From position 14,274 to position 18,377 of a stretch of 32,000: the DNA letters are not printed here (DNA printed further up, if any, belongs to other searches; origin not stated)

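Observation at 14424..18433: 1267-aa Mrr-like / TPR / GreAB-C-like / PIN-like protein with a small upstream partner ORF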

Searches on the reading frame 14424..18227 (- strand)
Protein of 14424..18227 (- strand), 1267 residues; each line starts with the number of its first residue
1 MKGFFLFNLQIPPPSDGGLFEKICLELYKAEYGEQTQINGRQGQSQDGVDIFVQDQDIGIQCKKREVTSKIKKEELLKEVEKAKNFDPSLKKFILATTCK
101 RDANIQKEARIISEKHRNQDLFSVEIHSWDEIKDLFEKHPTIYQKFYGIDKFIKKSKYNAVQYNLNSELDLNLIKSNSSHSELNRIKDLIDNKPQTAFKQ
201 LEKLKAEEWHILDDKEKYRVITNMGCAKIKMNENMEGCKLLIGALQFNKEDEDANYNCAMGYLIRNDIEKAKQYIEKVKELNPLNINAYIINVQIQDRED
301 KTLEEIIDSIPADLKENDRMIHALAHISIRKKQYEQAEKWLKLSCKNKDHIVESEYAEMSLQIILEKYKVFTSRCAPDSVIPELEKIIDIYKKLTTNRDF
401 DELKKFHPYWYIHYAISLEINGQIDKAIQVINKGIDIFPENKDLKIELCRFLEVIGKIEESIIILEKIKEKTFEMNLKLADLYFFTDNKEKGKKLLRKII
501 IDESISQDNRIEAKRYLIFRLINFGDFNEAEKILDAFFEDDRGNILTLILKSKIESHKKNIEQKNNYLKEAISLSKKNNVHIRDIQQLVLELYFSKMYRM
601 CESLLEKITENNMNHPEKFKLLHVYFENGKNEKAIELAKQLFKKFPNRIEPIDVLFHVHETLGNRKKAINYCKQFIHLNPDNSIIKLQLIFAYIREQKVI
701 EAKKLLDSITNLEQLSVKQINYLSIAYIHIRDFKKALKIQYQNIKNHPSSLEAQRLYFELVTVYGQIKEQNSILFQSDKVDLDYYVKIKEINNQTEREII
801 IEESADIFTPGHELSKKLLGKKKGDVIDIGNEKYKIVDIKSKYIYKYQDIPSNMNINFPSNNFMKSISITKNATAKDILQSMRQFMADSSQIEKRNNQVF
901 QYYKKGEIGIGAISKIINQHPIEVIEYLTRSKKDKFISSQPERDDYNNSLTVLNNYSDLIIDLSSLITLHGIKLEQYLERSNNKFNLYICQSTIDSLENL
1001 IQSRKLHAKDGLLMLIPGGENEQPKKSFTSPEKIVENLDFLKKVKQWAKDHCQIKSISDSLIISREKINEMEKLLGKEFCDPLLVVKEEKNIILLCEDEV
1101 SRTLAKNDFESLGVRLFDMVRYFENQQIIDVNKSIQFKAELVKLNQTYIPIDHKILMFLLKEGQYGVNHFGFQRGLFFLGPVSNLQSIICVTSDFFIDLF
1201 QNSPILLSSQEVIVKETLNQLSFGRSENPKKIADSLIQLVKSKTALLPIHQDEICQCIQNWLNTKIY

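Call 3: search_protein_families(library=pfam, proteins=[window:14424-18227:-], max_evalue=1)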
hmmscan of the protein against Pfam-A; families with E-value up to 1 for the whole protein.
window:14424-18227:- (1267 aa): 18 families
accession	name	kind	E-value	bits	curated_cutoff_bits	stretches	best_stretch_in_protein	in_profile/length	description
PF14559.12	TPR_19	-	1e-22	80.6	25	2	663-714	5-56/68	Tetratricopeptide repeat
PF13428.12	TPR_14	-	1.2e-17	63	23.5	2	412-450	5-43/44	Tetratricopeptide repeat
PF20698.3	PIN-TPR-GreABC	-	2.7e-15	57.3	27.8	1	960-1106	1-137/138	PIN domain associated with the TPR-GreAB-C-PIN system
PF07719.23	TPR_2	-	2.8e-13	49.3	27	1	254-285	3-34/34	Tetratricopeptide repeat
PF13181.12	TPR_8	-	1.2e-11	44.3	25.7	1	255-283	4-32/34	Tetratricopeptide repeat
PF00515.34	TPR_1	-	1.3e-07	31.6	27.8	1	254-283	3-32/34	Tetratricopeptide repeat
PF23914.1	TPR_CcmH_CycH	-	8.1e-07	29.4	42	0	658-739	59-143/158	Cytochrome c-type biogenesis protein H TPR domain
PF13174.12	TPR_6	-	2.2e-06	28.4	26.3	0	625-647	10-32/33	Tetratricopeptide repeat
PF13429.12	TPR_15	-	0.0002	21.3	26.2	1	658-747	155-244/280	Tetratricopeptide repeat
PF14853.12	Fis1_TPR_C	-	0.00026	21.5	25.3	1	722-756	6-40/53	Fis1 C-terminal tetratricopeptide repeat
PF24575.1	TPR_Slam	-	0.00045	21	35.2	1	631-704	27-102/104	Surface lipoprotein assembly modifier, N-terminal TPR repeats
PF23241.1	HAT_PRP39_C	-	0.0021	18.6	33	1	411-473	62-124/139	PRP39 C-terminal HAT repeat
PF13176.12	TPR_7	-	0.033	14.7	27.9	0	322-342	3-23/36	Tetratricopeptide repeat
PF14527.11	LAGLIDADG_WhiA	-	0.034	14.7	23.2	1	856-914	15-71/93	WhiA LAGLIDADG-like domain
PF23557.1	TPR_leprecan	-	0.22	11.3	27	0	721-755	109-143/310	Leprecan family TPR-like repeat region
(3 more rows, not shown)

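Call 4: search_protein_families(library=padloc, proteins=[window:14424-18227:-], max_evalue=1)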
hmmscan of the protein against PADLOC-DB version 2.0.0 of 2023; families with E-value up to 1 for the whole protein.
window:14424-18227:- (1267 aa): 1 family
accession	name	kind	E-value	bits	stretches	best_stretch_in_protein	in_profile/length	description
PDLC04781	PDC-M71B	-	2.1e-06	24.7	3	625-721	324-421/515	-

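Call 5: search_protein_families(library=ncbifam, proteins=[window:14424-18227:-], max_evalue=1)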
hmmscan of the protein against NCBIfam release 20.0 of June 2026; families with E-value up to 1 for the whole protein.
window:14424-18227:- (1267 aa): 11 families
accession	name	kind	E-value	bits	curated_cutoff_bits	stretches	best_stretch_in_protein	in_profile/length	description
TIGR02917.1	PEP_TPR_lipo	equivalog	9.8e-23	80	312.2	3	580-756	565-742/899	XrtA/PEP-CTERM system TPR-repeat protein PrsT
NF040959.1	MamA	equivalog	2.1e-16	60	200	2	659-768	47-153/204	magnetosome protein MamA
NF052400.1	M48_BAM_BepA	equivalog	1.6e-09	37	570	3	625-740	317-432/483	beta-barrel assembly-enhancing protease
NF052415.1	T3SS_chap_SctY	equivalog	1.1e-08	35.5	70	0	623-681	14-72/106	type III secretion apparatus assembly chaperone SctY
TIGR03939.1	PGA_TPR_OMP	equivalog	2.8e-07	29.2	366.65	1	618-707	123-212/800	poly-beta-1,6 N-acetyl-D-glucosamine export porin PgaA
TIGR02521.1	type_IV_pilW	equivalog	8.2e-07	28.8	154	2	216-301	133-218/234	type IV pilus biogenesis/stability protein PilW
TIGR00540.1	TPR_hemY_coli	hypoth_equivalog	2.3e-05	23.4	142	2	524-710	165-353/385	heme biosynthesis-associated TPR protein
NF008520.0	PRK11447.1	equivalog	0.00056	17.8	858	1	201-338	334-472/1157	cellulose synthase complex outer membrane protein BcsC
NF008755.0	PRK11788.1-3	equivalog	0.00084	18.8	430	0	601-642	127-168/388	lipopolysaccharide assembly protein LapB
NF033920.0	C39_PA2778_fam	equivalog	0.12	11.7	150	0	660-742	167-249/255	PA2778 family cysteine peptidase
NF047558.1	TPR_END_plus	domain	0.27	11.2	32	0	254-283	1-30/56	TPR end-of-group domain-containing protein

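Call 11: find_homologous_proteins(query=window:14427-18227:-, max_evalue=0.00001)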
Query window:14427-18227:- (1267 aa): 58 proteins with E <= 0.00001 among 8000 candidates.
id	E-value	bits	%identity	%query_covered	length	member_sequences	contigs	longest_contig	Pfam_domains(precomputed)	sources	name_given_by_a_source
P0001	0.0e+0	2789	100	100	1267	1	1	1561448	PF14559.13,PF23914.2,PF00515.35,PF13428.13,PF13429.13,PF20698.4,PF13181.13,PF07719.24,PF13174.13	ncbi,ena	-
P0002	0.0e+0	1280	50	100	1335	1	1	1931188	PF14559.13,PF00515.35,PF13428.13,PF20698.4,PF13181.13,PF07719.24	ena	-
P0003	0.0e+0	1199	48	100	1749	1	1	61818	PF13173.13,PF13635.13,PF13428.13,PF14559.13,PF24575.2,PF13371.13,PF12895.14,PF13432.13,PF20698.4,PF13181.13,PF07719.24,PF13174.13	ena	-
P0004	0.0e+0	1198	48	99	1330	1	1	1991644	PF14559.13,PF24575.2,PF23914.2,PF12895.14,PF13432.13,PF13428.13,PF20698.4,PF13181.13,PF07719.24,PF13174.13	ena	-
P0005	0.0e+0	1193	48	99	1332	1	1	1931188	PF14559.13,PF24575.2,PF12895.14,PF13432.13,PF13428.13,PF20698.4,PF13181.13,PF07719.24,PF13174.13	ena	-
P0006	0.0e+0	1183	48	99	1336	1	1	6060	PF14559.13,PF13428.13,PF20698.4,PF13181.13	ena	-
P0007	0.0e+0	1182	47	100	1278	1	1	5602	PF13428.13,PF14559.13,PF24575.2,PF25068.3,PF00515.35,PF12895.14,PF13432.13,PF20698.4,PF13181.13,PF14561.13,PF07719.24,PF13174.13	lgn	-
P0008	0.0e+0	1180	47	99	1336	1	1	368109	PF14559.13,PF13428.13,PF20698.4,PF13181.13,PF07719.24,PF13174.13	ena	-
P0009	0.0e+0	1174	47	100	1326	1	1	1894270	PF14559.13,PF24575.2,PF23914.2,PF12895.14,PF13432.13,PF13428.13,PF20698.4,PF13181.13,PF07719.24,PF13174.13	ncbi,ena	-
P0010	0.0e+0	1170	47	99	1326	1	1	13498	PF14559.13,PF24575.2,PF13176.13,PF13428.13,PF20698.4,PF13181.13,PF07719.24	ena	-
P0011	0.0e+0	1166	47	99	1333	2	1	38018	PF14559.13,PF13428.13,PF20698.4,PF13181.13,PF07719.24,PF13174.13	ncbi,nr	ncbi:MAG: hypothetical protein OXM55_06555 [Bdellovibrionales bacterium]|nr:hypothetical protein [Bd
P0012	0.0e+0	1160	47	99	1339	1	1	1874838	PF14559.13,PF13428.13,PF20698.4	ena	-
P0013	0.0e+0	1157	47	100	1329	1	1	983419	PF14559.13,PF24575.2,PF12895.14,PF13432.13,PF13428.13,PF20698.4,PF13181.13,PF07719.24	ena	-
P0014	0.0e+0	1156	46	99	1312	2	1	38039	PF14559.13,PF23914.2,PF13371.13,PF12895.14,PF13432.13,PF13428.13,PF20698.4,PF13181.13,PF07719.24,PF13174.13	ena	-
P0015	0.0e+0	1154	47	99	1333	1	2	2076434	PF14559.13,PF13428.13,PF20698.4,PF13174.13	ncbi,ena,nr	ncbi:MAG: hypothetical protein OXH36_04575 [Bdellovibrionales bacterium]|nr:hypothetical protein [Bd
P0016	0.0e+0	1149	46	99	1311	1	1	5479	PF23914.2,PF13428.13,PF14559.13,PF24575.2,PF13371.13,PF00515.35,PF12895.14,PF13432.13,PF20698.4,PF13181.13,PF07719.24,PF13174.13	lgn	-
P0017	0.0e+0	1142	47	99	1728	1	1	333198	PF14559.13,PF13173.13,PF13635.13,PF13432.13,PF13401.13,PF13428.13,PF20698.4,PF13181.13,PF07719.24,PF13174.13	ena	-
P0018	0.0e+0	1140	46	100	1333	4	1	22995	PF14559.13,PF23914.2,PF13371.13,PF12895.14,PF13176.13,PF13428.13,PF20698.4,PF13181.13,PF07719.24,PF13174.13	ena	-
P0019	0.0e+0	1135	46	100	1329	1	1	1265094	PF14559.13,PF24575.2,PF12895.14,PF13432.13,PF13428.13,PF20698.4,PF07719.24,PF13174.13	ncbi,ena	-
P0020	0.0e+0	1124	46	100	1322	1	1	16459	PF14559.13,PF24575.2,PF12895.14,PF13428.13,PF20698.4,PF13181.13,PF07719.24,PF13174.13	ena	-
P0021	0.0e+0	1123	45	99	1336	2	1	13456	PF14559.13,PF13428.13,PF20698.4,PF13181.13,PF07719.24,PF13174.13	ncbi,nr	ncbi:MAG: hypothetical protein OXK80_04280 [Bdellovibrionales bacterium]|nr:hypothetical protein [Bd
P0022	0.0e+0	1121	45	100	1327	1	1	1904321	PF14559.13,PF24575.2,PF23914.2,PF12895.14,PF13432.13,PF13428.13,PF20698.4,PF13181.13,PF07719.24,PF13174.13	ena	-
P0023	0.0e+0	1116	46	100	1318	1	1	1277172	PF14559.13,PF23914.2,PF12895.14,PF13432.13,PF13428.13,PF20698.4,PF13181.13,PF07719.24,PF13174.13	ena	-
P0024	0.0e+0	1116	46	100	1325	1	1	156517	PF14559.13,PF24575.2,PF23914.2,PF12895.14,PF13432.13,PF13428.13,PF20698.4,PF07719.24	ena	-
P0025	0.0e+0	1093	44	100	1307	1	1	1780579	PF14559.13,PF24575.2,PF12895.14,PF13428.13,PF13429.13,PF20698.4,PF13181.13,PF04733.21,PF07719.24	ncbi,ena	-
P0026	0.0e+0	1089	44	99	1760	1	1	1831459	PF14559.13,PF13173.13,PF13371.13,PF13635.13,PF13432.13,PF13428.13,PF20698.4,PF14561.13,PF07719.24,PF13174.13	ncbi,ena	-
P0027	0.0e+0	1076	43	99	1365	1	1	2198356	PF14559.13,PF13371.13,PF13428.13,PF13429.13,PF20698.4,PF13181.13,PF07719.24,PF13174.13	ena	-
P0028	0.0e+0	1070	44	100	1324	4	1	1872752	PF14559.13,PF24575.2,PF12895.14,PF13432.13,PF13428.13,PF20698.4,PF13181.13,PF07719.24,PF13174.13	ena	-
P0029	0.0e+0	1069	43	99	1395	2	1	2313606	PF14559.13,PF12895.14,PF13176.13,PF13432.13,PF13428.13,PF13429.13,PF20698.4,PF13181.13,PF07719.24,PF13174.13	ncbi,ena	-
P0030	0.0e+0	1069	44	100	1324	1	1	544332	PF14559.13,PF23914.2,PF25060.1,PF13371.13,PF13424.13,PF13432.13,PF13428.13,PF20698.4,PF13181.13,PF07719.24,PF13174.13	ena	-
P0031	0.0e+0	1053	44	99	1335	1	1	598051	PF14559.13,PF23914.2,PF25058.2,PF12895.14,PF13424.13,PF13432.13,PF13428.13,PF20698.4,PF13181.13,PF07719.24,PF13174.13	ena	-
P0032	0.0e+0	1052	43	100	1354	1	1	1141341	PF14559.13,PF13428.13,PF20698.4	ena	-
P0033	0.0e+0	1045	43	99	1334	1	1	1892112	PF14559.13,PF13432.13,PF13428.13,PF20698.4,PF13181.13,PF07719.24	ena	-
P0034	0.0e+0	1037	44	99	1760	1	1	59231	PF14559.13,PF13173.13,PF13635.13,PF13432.13,PF13428.13,PF20698.4,PF07719.24,PF13174.13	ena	-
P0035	0.0e+0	1036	43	99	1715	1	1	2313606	PF14559.13,PF13173.13,PF25062.2,PF13635.13,PF13428.13,PF13429.13,PF20698.4,PF13181.13,PF07719.24,PF13174.13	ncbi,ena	-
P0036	0.0e+0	1033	44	99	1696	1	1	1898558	PF14559.13,PF13173.13,PF13635.13,PF13428.13,PF20698.4,PF13181.13,PF07719.24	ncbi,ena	-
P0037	0.0e+0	1031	42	99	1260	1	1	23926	PF23914.2,PF13428.13,PF14559.13,PF00515.35,PF12895.14,PF13424.13,PF13432.13,PF13429.13,PF20698.4,PF13181.13,PF07719.24,PF13174.13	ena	-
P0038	0.0e+0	1023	43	100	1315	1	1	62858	PF14559.13,PF24575.2,PF12895.14,PF13428.13,PF20698.4,PF13181.13,PF07719.24,PF13174.13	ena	-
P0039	0.0e+0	1020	43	99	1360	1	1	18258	PF14559.13,PF01535.27,PF13428.13,PF20698.4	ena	-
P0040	0.0e+0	1020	44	100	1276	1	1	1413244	PF14559.13,PF23914.2,PF13428.13,PF20698.4,PF13181.13,PF07719.24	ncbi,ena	-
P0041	8.1e-295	999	41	99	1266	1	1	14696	PF13431.13,PF23914.2,PF13176.13,PF13428.13,PF13374.13,PF14559.13,PF24575.2,PF00515.35,PF12895.14,PF13424.13,PF13432.13,PF20698.4,PF13181.13,PF07719.24,PF13174.13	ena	-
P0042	1.3e-294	999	42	99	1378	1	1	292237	PF14559.13,PF00515.35,PF12895.14,PF13176.13,PF13432.13,PF13428.13,PF20698.4,PF13181.13,PF07719.24,PF13174.13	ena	-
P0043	4.9e-284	964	42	97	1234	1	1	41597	PF23914.2,PF25058.2,PF13176.13,PF13428.13,PF14559.13,PF24575.2,PF00515.35,PF12895.14,PF13424.13,PF13432.13,PF20698.4,PF13181.13,PF07719.24,PF13174.13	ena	-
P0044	3.9e-281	954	41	99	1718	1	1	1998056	PF14559.13,PF13173.13,PF13431.13,PF13371.13,PF13635.13,PF13424.13,PF13428.13,PF20698.4,PF13181.13,PF07719.24,PF13174.13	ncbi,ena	-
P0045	4.0e-270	918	40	100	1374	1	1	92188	PF14559.13,PF24575.2,PF13431.13,PF23914.2,PF12895.14,PF13432.13,PF13428.13,PF20698.4,PF13181.13,PF07719.24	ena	-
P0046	1.7e-269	915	38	100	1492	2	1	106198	PF14559.13,PF13414.13,PF13432.13,PF13428.13,PF20698.4,PF13181.13,PF07719.24,PF13174.13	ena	-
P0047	1.3e-254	866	43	86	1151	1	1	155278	PF14559.13,PF24575.2,PF12895.14,PF13428.13,PF20698.4,PF07719.24,PF13174.13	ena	-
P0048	3.4e-250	852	43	86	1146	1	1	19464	PF14559.13,PF13432.13,PF13428.13,PF20698.4,PF13181.13,PF07719.24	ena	-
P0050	6.1e-228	778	36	98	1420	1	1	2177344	PF14559.13,PF13431.13,PF13371.13,PF00515.35,PF12895.14,PF13432.13,PF13428.13,PF20698.4,PF13181.13,PF07719.24,PF13174.13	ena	-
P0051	2.8e-122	428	28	99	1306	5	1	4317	PF14559.13,PF13371.13,PF00515.35,PF12895.14,PF13424.13,PF13432.13,PF13428.13,PF20698.4,PF07719.24,PF13174.13,PF20308.5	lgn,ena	-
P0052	5.5e-121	424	28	99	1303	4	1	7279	PF14559.13,PF12895.14,PF13424.13,PF13432.13,PF13428.13,PF20698.4,PF13181.13,PF07719.24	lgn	-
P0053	1.4e-72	263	26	86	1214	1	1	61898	PF14559.13,PF14853.13,PF00515.35,PF13424.13,PF13432.13,PF13428.13,PF20698.4,PF19954.6,PF07719.24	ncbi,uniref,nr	ncbi:hypothetical protein VB713_07750 [Anabaena cylindrica UHCC 0172]|uniref:tetratricopeptide repea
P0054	3.6e-63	232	26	86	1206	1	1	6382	PF14559.13,PF13428.13,PF20698.4,PF07719.24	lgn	-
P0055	1.1e-20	91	21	84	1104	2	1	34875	PF14559.13,PF13428.13,PF20698.4,PF07719.24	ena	-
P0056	5.0e-20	89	27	27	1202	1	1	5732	PF00515.35,PF20698.4,PF07719.24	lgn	-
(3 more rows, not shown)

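Call 24: find_related_loci(query=window:14427-18227:-, collection=genome_contigs, flank=6000)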
Query window:14427-18227:- (1267 aa) in genome_contigs; peptide patterns used: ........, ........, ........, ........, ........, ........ (x = any residue, [..] = any of these).
62 stretches matched a pattern; 2 encode a relative of the query (tblastn E <= 1e-3); 2 distinct loci.
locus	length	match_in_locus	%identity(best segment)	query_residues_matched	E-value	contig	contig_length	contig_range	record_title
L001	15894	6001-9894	42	8-1265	0e+0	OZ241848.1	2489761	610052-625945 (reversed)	MAG: Bdellovibrionales bacterium isolate 96141382-e311-45bf-910f-4fc7ba283183 genome assembly, chromosome: 1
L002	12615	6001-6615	19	562-743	3e-5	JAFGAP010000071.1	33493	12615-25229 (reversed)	MAG: Kosmotogaceae bacterium isolate Zod_maxbin.0257_1 k87_1672523, whole genome shotgun sequence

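Call 25: find_encoding_contigs(protein=P0001, flank=3000, max_places=2)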
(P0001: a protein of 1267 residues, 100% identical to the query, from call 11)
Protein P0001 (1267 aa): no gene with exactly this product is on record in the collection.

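Call 26: find_encoding_contigs(protein=P0002, flank=6000, max_places=2)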
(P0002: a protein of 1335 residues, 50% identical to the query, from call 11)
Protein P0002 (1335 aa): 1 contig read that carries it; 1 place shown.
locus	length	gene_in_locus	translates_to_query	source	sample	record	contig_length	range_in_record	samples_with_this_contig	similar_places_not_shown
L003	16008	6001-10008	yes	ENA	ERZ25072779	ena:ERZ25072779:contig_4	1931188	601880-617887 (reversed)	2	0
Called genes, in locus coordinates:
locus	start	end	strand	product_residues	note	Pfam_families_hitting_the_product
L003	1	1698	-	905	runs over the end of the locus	PF04851:ResIII, PF08722:Tn7_TnsA-like_N (weak)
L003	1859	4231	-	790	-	PF01555:N6_N4_Mtase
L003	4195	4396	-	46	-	-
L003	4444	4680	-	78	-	-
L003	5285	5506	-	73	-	-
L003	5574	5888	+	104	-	-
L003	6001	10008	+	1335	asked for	PF00515:TPR_1 (faint), PF07719:TPR_2 (faint), PF13181:TPR_8 (faint), PF14559:TPR_19 (faint), PF13428:TPR_14 (faint), PF20698:PIN-TPR-GreABC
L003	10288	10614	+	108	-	-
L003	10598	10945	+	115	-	-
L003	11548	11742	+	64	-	-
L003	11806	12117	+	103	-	PF12728:HTH_17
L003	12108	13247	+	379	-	PF00589:Phage_integrase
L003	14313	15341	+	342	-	-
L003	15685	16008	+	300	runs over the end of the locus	PF01795:Methyltransf_5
